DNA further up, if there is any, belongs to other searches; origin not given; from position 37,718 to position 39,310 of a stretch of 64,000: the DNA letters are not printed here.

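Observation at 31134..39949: Orphan tssK-tssL-tssM-tssA block about 25 kb from the spike operon, with no sheath, tube, ClpV or TssJ genes in the window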

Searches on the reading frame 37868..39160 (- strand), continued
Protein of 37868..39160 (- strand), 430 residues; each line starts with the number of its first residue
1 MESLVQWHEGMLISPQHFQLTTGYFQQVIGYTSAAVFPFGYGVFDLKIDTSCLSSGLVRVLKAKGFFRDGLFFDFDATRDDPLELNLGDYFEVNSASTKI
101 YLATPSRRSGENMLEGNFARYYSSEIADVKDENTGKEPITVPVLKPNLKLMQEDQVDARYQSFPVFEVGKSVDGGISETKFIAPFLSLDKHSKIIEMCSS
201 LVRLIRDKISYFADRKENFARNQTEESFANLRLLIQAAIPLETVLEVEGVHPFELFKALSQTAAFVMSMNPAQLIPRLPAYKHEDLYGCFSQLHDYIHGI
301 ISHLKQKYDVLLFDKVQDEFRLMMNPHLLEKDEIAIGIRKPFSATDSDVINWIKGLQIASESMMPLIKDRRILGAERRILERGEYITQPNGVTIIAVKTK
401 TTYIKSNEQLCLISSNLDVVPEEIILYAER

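Call 28: search_protein_families(library=pfam, proteins=[L076:2833-3417:+, L076:3452-4966:+, L076:5067-5549:+, L076:5591-6058:+, L076:5964-7811:+, L076:7157-8854:+, L076:8867-11548:+, L076:19386-19898:+, L076:1661-2497:+, L076:26061-27524:-], max_evalue=0.001)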
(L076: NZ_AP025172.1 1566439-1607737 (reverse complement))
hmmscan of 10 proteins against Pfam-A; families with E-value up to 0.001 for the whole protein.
L076:2833-3417:+ (194 aa): 1 family
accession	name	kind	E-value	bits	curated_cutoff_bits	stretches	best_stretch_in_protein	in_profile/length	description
PF05591.17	T6SS_VipA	-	3.5e-56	189.8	24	1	23-174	3-154/155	Type VI secretion system, VipA, VC_A0107 or Hcp2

L076:3452-4966:+ (504 aa): 2 families
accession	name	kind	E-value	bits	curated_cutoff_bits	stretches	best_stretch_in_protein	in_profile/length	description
PF05943.17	VipB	-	1.1e-126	422.4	27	1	79-378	2-300/301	EvpB/VC_A0108, tail sheath N-terminal domain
PF18945.5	VipB_2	-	5.3e-46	155.9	27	1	389-499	2-112/112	EvpB/VC_A0108, tail sheath gpW/gp25-like domain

L076:5067-5549:+ (160 aa): 1 family
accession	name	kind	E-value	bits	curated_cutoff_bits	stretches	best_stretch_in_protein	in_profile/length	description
PF05638.18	T6SS_HCP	-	7e-29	101.2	23.5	1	6-134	2-129/129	Type VI secretion system effector, Hcp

L076:5591-6058:+ (155 aa): 1 family
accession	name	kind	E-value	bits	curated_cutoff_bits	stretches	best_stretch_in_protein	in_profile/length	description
PF04965.19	GPW_gp25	-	3.8e-13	49.5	27.2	1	32-107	2-70/96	Baseplate wedge protein gp25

L076:5964-7811:+ (615 aa): 1 family
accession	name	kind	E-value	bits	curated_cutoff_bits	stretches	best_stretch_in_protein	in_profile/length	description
PF05947.17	T6SS_TssF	-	7.5e-195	649.4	25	1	37-611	4-607/608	Type VI secretion system, TssF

L076:7157-8854:+ (565 aa): 1 family
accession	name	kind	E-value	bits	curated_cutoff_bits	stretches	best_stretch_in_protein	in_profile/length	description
PF06996.16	T6SS_TssG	-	2.3e-76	257.4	24.6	1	225-537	1-303/304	Type VI secretion, TssG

L076:8867-11548:+ (893 aa): 16 families
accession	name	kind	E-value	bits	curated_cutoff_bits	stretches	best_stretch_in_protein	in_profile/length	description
PF07724.20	AAA_2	-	3.7e-51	173.9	27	1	620-784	1-163/166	AAA domain (Cdc48 subfamily)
PF17871.7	AAA_lid_9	-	3.3e-30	104.5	22.8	1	366-458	2-94/104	AAA lid domain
PF00004.35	AAA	-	1.9e-18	67.6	21.2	2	226-357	2-124/131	ATPase family associated with various cellular activities (AAA)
PF10431.15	ClpB_D2-small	-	4.5e-14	52.7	21.9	1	792-864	1-72/81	C-terminal, D2-small domain, of ClpB protein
PF07728.20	AAA_5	-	2.5e-12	47.4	22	1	625-740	2-119/139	AAA domain (dynein-related subfamily)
PF13191.12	AAA_16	-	8.2e-12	46.4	32.6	1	203-306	2-144/167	AAA ATPase domain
PF13401.12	AAA_22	-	1.7e-10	41.7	27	0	221-317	4-99/130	AAA domain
PF05621.17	TniB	-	4.8e-06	26.6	22.4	0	210-362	23-185/189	Bacterial TniB protein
PF01695.23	IstB_IS21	-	4.1e-05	23.6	24.1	0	626-643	96-113/238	IstB-like ATP binding protein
PF12775.13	AAA_7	-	5.6e-05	23.2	25.8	0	213-254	25-65/181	P-loop containing dynein motor region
PF13481.12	AAA_25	-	0.00024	21.2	27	0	218-293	29-99/195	AAA domain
PF20720.3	nSTAND3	-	0.00027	21.1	27.2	0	623-665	18-58/155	Novel STAND NTPase 3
PF00158.32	Sigma54_activat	-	0.00031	20.9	20.2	0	625-749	25-149/168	Sigma-54 interaction domain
PF06414.18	Zeta_toxin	-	0.00032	20.7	22.3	0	619-670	14-64/199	Zeta toxin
PF05729.18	NACHT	-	0.00038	20.8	26.7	0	226-252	4-30/167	NACHT domain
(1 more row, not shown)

L076:19386-19898:+ (170 aa): 0 families

L076:1661-2497:+ (278 aa): 0 families

L076:26061-27524:- (487 aa): 0 families

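Call 31: find_homologous_proteins(query=L023:5435-6901:-, max_evalue=1e-20)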
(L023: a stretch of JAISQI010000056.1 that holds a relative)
Query L023:5435-6901:- (488 aa): 8000 proteins with E <= 1e-20 among 8000 candidates; the best 120 are listed.
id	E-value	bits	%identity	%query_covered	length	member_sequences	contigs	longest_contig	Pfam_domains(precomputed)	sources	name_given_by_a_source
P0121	0.0e+0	1106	100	100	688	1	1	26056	PF05591.18,PF18945.6,PF05943.18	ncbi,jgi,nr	ncbi:MAG: type VI secretion system contractile sheath large subunit [Holosporaceae bacterium]|jgi:ty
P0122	0.0e+0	1036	93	99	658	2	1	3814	PF05591.18,PF18945.6,PF05943.18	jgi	jgi:type VI secretion system protein ImpC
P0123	0.0e+0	1015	90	99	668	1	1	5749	PF05591.18,PF18945.6,PF05943.18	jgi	jgi:type VI secretion system protein ImpC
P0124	0.0e+0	1015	90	99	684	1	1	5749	PF05591.18,PF18945.6,PF05943.18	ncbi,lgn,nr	ncbi:MAG: type VI secretion system contractile sheath large subunit [Holosporaceae bacterium]|nr:typ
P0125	4.4e-297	1003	89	99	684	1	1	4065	PF05591.18,PF18945.6,PF05943.18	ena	-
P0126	1.1e-296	1002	90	98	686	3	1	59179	PF05591.18,PF18945.6,PF05943.18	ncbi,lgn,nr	ncbi:MAG: type VI secretion system contractile sheath large subunit [Holosporaceae bacterium]|nr:typ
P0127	7.2e-296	999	89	99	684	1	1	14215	PF05591.18,PF18945.6,PF05943.18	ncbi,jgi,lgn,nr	ncbi:MAG: type VI secretion system contractile sheath large subunit [Holosporaceae bacterium]|jgi:ty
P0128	3.4e-294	994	86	100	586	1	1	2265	PF05591.18,PF18945.6,PF05943.18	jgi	jgi:type VI secretion system protein ImpC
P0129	5.3e-294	993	89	98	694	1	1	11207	PF05591.18,PF18945.6,PF05943.18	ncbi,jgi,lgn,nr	ncbi:MAG: type VI secretion system contractile sheath large subunit [Holosporaceae bacterium]|jgi:ty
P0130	6.9e-294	993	87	99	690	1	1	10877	PF05591.18,PF18945.6,PF05943.18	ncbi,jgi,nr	ncbi:MAG: type VI secretion system contractile sheath large subunit [Holosporaceae bacterium]|jgi:ty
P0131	5.8e-293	990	88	98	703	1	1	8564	PF05591.18,PF18945.6,PF05943.18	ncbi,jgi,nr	ncbi:MAG: type VI secretion system contractile sheath large subunit [Holosporaceae bacterium]|jgi:ty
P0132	8.6e-293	989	89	98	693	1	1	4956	PF05591.18,PF18945.6,PF05943.18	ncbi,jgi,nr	ncbi:MAG: type VI secretion system contractile sheath large subunit [Holosporaceae bacterium]|jgi:ty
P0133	1.4e-290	982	88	97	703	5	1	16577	PF05591.18,PF18945.6,PF05943.18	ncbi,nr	ncbi:MAG: type VI secretion system contractile sheath large subunit [Alphaproteobacteria bacterium]|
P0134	4.1e-289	977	86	100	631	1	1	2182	PF05591.18,PF18945.6,PF05943.18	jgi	-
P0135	8.9e-289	976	87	98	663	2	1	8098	PF05591.18,PF18945.6,PF05943.18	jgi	jgi:type VI secretion system protein ImpC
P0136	2.0e-288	975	86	99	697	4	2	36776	PF05591.18,PF18945.6,PF05943.18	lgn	-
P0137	2.7e-288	974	85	99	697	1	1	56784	PF05591.18,PF18945.6,PF05943.18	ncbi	-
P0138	3.9e-288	974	86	98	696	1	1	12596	PF05591.18,PF18945.6,PF05943.18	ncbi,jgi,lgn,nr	ncbi:MAG: type VI secretion system contractile sheath large subunit [Holosporaceae bacterium]|jgi:ty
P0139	1.2e-287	972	86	98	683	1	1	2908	PF05591.18,PF18945.6,PF05943.18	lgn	-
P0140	3.7e-286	967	87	97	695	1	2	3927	PF05591.18,PF18945.6,PF05943.18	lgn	-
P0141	3.7e-286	967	87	97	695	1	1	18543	PF05591.18,PF18945.6,PF05943.18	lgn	-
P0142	9.9e-286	966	87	97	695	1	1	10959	PF05591.18,PF18945.6,PF05943.18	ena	-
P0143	6.0e-285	963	86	98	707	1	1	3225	PF05591.18,PF18945.6,PF05943.18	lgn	-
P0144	1.5e-284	962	86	98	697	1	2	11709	PF05591.18,PF18945.6,PF05943.18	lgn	-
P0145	3.7e-284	961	84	99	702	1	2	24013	PF05591.18,PF18945.6,PF05943.18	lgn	-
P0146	4.4e-284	960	85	100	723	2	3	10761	PF05591.18,PF18945.6,PF05943.18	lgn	-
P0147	7.1e-284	960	86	98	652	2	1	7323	PF05591.18,PF18945.6,PF05943.18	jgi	jgi:type VI secretion system protein ImpC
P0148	2.9e-283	958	86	97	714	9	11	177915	PF05591.18,PF18945.6,PF05943.18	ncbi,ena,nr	ncbi:MAG: type VI secretion system contractile sheath large subunit [Alphaproteobacteria bacterium]|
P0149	7.6e-283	956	86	98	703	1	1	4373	PF05591.18,PF18945.6,PF05943.18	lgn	-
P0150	2.9e-282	954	84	100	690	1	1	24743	PF05591.18,PF18945.6,PF05943.18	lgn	-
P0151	3.6e-282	954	84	98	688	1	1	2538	PF05591.18,PF18945.6,PF05943.18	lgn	-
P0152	3.7e-282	954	84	99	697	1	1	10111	PF05591.18,PF18945.6,PF05943.18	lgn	-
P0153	3.9e-282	954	85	97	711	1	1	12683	PF05591.18,PF18945.6,PF05943.18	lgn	-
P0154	3.9e-282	954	85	97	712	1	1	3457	PF05591.18,PF18945.6,PF05943.18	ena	-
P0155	6.1e-282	953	84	99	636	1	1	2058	PF05591.18,PF18945.6,PF05943.18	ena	-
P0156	7.4e-282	953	85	97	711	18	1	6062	PF05591.18,PF18945.6,PF05943.18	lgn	-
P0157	9.0e-282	953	84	99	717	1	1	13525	PF05591.18,PF18945.6,PF05943.18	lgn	-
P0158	1.8e-281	952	86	97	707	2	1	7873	PF05591.18,PF18945.6,PF05943.18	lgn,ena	-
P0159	3.1e-281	951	85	97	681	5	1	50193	PF05591.18,PF18945.6,PF05943.18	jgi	jgi:type VI secretion system protein ImpC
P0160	6.6e-280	947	83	100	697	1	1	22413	PF05591.18,PF18945.6,PF05943.18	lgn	-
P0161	2.2e-279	945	84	98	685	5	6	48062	PF05591.18,PF18945.6,PF05943.18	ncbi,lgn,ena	-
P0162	2.7e-279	945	86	96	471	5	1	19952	PF18945.6,PF05943.18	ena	-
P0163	6.2e-279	943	84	97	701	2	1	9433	PF05591.18,PF18945.6,PF05943.18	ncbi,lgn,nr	ncbi:MAG: type VI secretion system contractile sheath large subunit [Holosporaceae bacterium]|nr:typ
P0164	9.4e-278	940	84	98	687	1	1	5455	PF05591.18,PF18945.6,PF05943.18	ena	-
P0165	5.7e-277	937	84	98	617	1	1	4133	PF05591.18,PF18945.6,PF05943.18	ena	-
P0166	7.3e-277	937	83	97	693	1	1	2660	PF05591.18,PF18945.6,PF05943.18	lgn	-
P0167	1.1e-276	936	83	97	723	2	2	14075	PF05591.18,PF18945.6,PF05943.18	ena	-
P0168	2.7e-276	935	82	99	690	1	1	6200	PF05591.18,PF18945.6,PF05943.18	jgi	jgi:type VI secretion system protein ImpC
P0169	5.5e-276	934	83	97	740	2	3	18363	PF05591.18,PF18945.6,PF05943.18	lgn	-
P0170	2.4e-275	932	83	98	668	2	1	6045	PF05591.18,PF18945.6,PF05943.18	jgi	jgi:type VI secretion system protein ImpC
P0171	5.4e-275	930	83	97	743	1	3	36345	PF05591.18,PF18945.6,PF05943.18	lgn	-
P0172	1.0e-273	926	83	97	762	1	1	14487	PF05591.18,PF18945.6,PF05943.18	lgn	-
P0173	2.8e-273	925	83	97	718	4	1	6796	PF05591.18,PF18945.6,PF05943.18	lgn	-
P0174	6.3e-273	924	81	99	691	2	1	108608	PF05591.18,PF18945.6,PF05943.18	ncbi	-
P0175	1.0e-272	923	81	99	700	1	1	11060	PF05591.18,PF18945.6,PF05943.18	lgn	-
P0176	2.6e-272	922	81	99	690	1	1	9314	PF05591.18,PF18945.6,PF05943.18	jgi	-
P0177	3.0e-272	921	81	99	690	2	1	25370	PF05591.18,PF18945.6,PF05943.18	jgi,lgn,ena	-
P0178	5.5e-272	921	82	98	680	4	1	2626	PF05591.18,PF18945.6,PF05943.18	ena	-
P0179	6.2e-272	920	82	97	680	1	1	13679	PF05591.18,PF18945.6,PF05943.18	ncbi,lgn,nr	ncbi:hypothetical protein FACS1894122_06100 [Alphaproteobacteria bacterium]|nr:hypothetical protein 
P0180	7.4e-272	920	81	98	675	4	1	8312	PF05591.18,PF18945.6,PF05943.18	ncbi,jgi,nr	ncbi:MAG: type VI secretion system contractile sheath large subunit [Holosporaceae bacterium]|jgi:ty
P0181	1.9e-271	919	80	99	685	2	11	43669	PF05591.18,PF18945.6,PF05943.18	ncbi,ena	-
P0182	2.5e-271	918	81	99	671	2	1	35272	PF05591.18,PF18945.6,PF05943.18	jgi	jgi:type VI secretion system protein ImpC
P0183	3.5e-271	918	82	97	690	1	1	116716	PF05591.18,PF18945.6,PF05943.18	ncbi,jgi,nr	ncbi:MAG: type VI secretion system contractile sheath large subunit [Holosporaceae bacterium]|jgi:ty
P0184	5.5e-271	917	81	99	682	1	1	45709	PF05591.18,PF18945.6,PF05943.18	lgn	-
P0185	6.5e-271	917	80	99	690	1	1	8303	PF05591.18,PF18945.6,PF05943.18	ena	-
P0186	6.6e-271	917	80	99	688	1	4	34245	PF05591.18,PF18945.6,PF05943.18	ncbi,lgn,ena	-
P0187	2.6e-270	915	81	97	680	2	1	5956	PF05591.18,PF18945.6,PF05943.18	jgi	jgi:type VI secretion system protein ImpC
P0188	3.5e-270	915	81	98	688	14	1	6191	PF05591.18,PF18945.6,PF05943.18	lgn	-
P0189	4.7e-270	914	82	98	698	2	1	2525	PF05591.18,PF18945.6,PF05943.18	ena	-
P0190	9.8e-270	913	81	98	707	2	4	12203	PF05591.18,PF18945.6,PF05943.18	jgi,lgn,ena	-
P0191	3.0e-269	912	80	99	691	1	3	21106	PF05591.18,PF18945.6,PF05943.18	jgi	-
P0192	1.9e-268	909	80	99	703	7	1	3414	PF05591.18,PF18945.6,PF05943.18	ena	-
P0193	8.1e-268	907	81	99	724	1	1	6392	PF05591.18,PF18945.6,PF05943.18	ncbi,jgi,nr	ncbi:MAG: type VI secretion system contractile sheath large subunit [Holosporaceae bacterium]|jgi:ty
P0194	6.7e-267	904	80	98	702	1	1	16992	PF05591.18,PF18945.6,PF05943.18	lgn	-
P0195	1.0e-266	903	81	98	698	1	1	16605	PF05591.18,PF18945.6,PF05943.18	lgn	-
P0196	1.1e-266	903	80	97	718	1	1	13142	PF05591.18,PF18945.6,PF05943.18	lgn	-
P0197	1.0e-265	900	80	98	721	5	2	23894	PF05591.18,PF18945.6,PF05943.18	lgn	-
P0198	2.2e-265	899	79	100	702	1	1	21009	PF05591.18,PF18945.6,PF05943.18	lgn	-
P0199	5.1e-265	898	79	99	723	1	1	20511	PF05591.18,PF18945.6,PF05943.18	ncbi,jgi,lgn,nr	ncbi:MAG: type VI secretion system contractile sheath large subunit [Holosporaceae bacterium]|jgi:ty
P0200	2.5e-264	895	78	99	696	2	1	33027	PF05591.18,PF18945.6,PF05943.18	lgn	-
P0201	2.2e-263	892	77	100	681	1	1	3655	PF05591.18,PF18945.6,PF05943.18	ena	-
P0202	2.9e-263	892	83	93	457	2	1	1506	PF18945.6,PF05943.18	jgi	jgi:type VI secretion system protein ImpC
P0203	4.8e-263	891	79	98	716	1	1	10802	PF05591.18,PF18945.6,PF05943.18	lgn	-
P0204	5.5e-263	891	78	100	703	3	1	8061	PF05591.18,PF18945.6,PF05943.18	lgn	-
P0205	3.4e-262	888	78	98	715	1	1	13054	PF05591.18,PF18945.6,PF05943.18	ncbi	-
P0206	4.7e-262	888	90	85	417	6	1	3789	PF18945.6,PF05943.18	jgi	jgi:type VI secretion system protein ImpC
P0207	9.4e-262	887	79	98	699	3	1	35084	PF05591.18,PF18945.6,PF05943.18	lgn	-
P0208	1.1e-260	883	77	99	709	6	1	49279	PF05591.18,PF18945.6,PF05943.18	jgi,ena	-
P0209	2.7e-255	866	83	91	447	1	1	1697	PF18945.6,PF05943.18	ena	-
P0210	5.8e-255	864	79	97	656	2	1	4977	PF05591.18,PF18945.6,PF05943.18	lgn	-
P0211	2.4e-254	862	78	99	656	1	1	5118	PF05591.18,PF18945.6,PF05943.18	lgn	-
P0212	1.2e-253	860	76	98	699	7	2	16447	PF05591.18,PF18945.6,PF05943.18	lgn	-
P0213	5.3e-253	858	78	97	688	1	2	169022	PF05591.18,PF18945.6,PF05943.18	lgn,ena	-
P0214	2.6e-249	846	76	98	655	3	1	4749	PF05591.18,PF18945.6,PF05943.18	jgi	-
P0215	9.9e-249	844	77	97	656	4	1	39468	PF05591.18,PF18945.6,PF05943.18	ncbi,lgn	-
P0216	2.0e-248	843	75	98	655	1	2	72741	PF05591.18,PF18945.6,PF05943.18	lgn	-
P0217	5.0e-248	842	75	97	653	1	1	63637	PF05591.18,PF18945.6,PF05943.18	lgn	-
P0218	1.1e-247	840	74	99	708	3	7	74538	PF05591.18,PF18945.6,PF05943.18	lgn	-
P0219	1.6e-247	840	75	98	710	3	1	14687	PF05591.18,PF18945.6,PF05943.18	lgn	-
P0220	3.1e-247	839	75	98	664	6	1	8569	PF05591.18,PF18945.6,PF05943.18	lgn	-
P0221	3.1e-246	836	75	97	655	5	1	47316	PF05591.18,PF18945.6,PF05943.18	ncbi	-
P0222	2.4e-244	829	75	97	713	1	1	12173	PF05591.18,PF18945.6,PF05943.18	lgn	-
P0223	2.2e-243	826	73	98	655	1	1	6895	PF05591.18,PF18945.6,PF05943.18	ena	-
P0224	2.2e-242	823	73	97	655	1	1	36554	PF05591.18,PF18945.6,PF05943.18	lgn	-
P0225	4.6e-241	819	74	97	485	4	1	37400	PF18945.6,PF05943.18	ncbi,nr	ncbi:MAG: type VI secretion system contractile sheath large subunit [Holosporales bacterium]|nr:type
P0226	3.4e-235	799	72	97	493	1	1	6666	PF18945.6,PF05943.18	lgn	-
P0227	1.3e-232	791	70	97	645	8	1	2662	PF05591.18,PF18945.6,PF05943.18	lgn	-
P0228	1.8e-232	790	69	100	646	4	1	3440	PF05591.18,PF18945.6,PF05943.18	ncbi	-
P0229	4.9e-231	786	71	98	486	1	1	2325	PF18945.6,PF05943.18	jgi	jgi:type VI secretion system protein ImpC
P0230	7.7e-231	785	68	99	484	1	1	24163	PF18945.6,PF05943.18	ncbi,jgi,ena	jgi:type VI secretion system protein ImpC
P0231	9.2e-231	785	70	97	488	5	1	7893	PF18945.6,PF05943.18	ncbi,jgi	jgi:type VI secretion system protein ImpC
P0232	3.1e-230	783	70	97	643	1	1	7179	PF05591.18,PF18945.6,PF05943.18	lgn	-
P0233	5.7e-230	782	68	98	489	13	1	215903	PF18945.6,PF05943.18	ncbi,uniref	ncbi:type VI secretion system contractile sheath large subunit [Candidatus Finniella inopinata]|unir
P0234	9.5e-230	781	68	97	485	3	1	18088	PF18945.6,PF05943.18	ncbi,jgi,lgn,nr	ncbi:MAG: type VI secretion system contractile sheath large subunit [Holosporales bacterium]|jgi:typ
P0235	1.3e-229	781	69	97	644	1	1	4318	PF05591.18,PF18945.6,PF05943.18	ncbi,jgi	jgi:type VI secretion system protein ImpC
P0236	6.9e-229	778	66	99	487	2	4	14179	PF18945.6,PF05943.18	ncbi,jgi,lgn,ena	jgi:type VI secretion system protein ImpC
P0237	1.1e-228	778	66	99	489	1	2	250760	PF18945.6,PF05943.18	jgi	jgi:type VI secretion system protein ImpC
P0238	1.2e-228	778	66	99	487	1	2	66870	PF18945.6,PF05943.18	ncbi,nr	ncbi:MAG: EvpB family type secretion protein [Alphaproteobacteria bacterium]|nr:EvpB family type sec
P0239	1.3e-228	778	66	99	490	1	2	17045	PF18945.6,PF05943.18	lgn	-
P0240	1.6e-228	777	66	99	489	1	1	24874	PF18945.6,PF05943.18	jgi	jgi:type VI secretion system protein ImpC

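Call 33: find_encoding_contigs(protein=P0174, flank=10000, max_places=3)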
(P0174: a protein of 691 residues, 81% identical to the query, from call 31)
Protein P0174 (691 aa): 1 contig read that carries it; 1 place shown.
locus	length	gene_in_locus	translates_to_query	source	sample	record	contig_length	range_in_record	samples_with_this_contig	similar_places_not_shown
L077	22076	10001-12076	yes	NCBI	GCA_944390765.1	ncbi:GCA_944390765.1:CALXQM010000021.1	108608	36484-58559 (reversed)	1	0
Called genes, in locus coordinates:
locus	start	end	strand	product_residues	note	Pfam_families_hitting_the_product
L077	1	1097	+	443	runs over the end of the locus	PF04052:TolB_N, PF00930:DPPIV_N (faint), PF26550:Tricorn_2nd, PF07676:PD40 (weak), PF26549:Tricorn_N, PF07676:PD40, PF26550:Tricorn_2nd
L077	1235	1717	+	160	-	PF00691:OmpA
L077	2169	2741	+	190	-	PF00213:OSCP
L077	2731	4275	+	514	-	PF02874:ATP-synt_ab_N, PF00006:ATP-synt_ab, PF00306:ATP-synt_ab_C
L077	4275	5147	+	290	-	PF00231:ATP-synt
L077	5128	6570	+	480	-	PF02874:ATP-synt_ab_N, PF00006:ATP-synt_ab, PF22919:ATP-synt_VA_C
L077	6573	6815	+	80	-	PF02823:ATP-synt_DE_N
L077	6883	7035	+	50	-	-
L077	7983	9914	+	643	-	PF17764:PriA_3primeBD, PF00270:DEAD, PF04851:ResIII, PF18319:Zn_ribbon_PriA, PF00271:Helicase_C (weak), PF18074:PriA_C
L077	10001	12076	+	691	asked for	PF05591:T6SS_VipA, PF05943:VipB, PF18945:VipB_2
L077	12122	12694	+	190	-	-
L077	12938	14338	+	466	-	PF00474:SSF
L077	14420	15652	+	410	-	PF00512:HisKA (weak), PF02518:HATPase_c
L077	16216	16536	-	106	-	PF00462:Glutaredoxin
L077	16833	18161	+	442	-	PF00999:Na_H_Exchanger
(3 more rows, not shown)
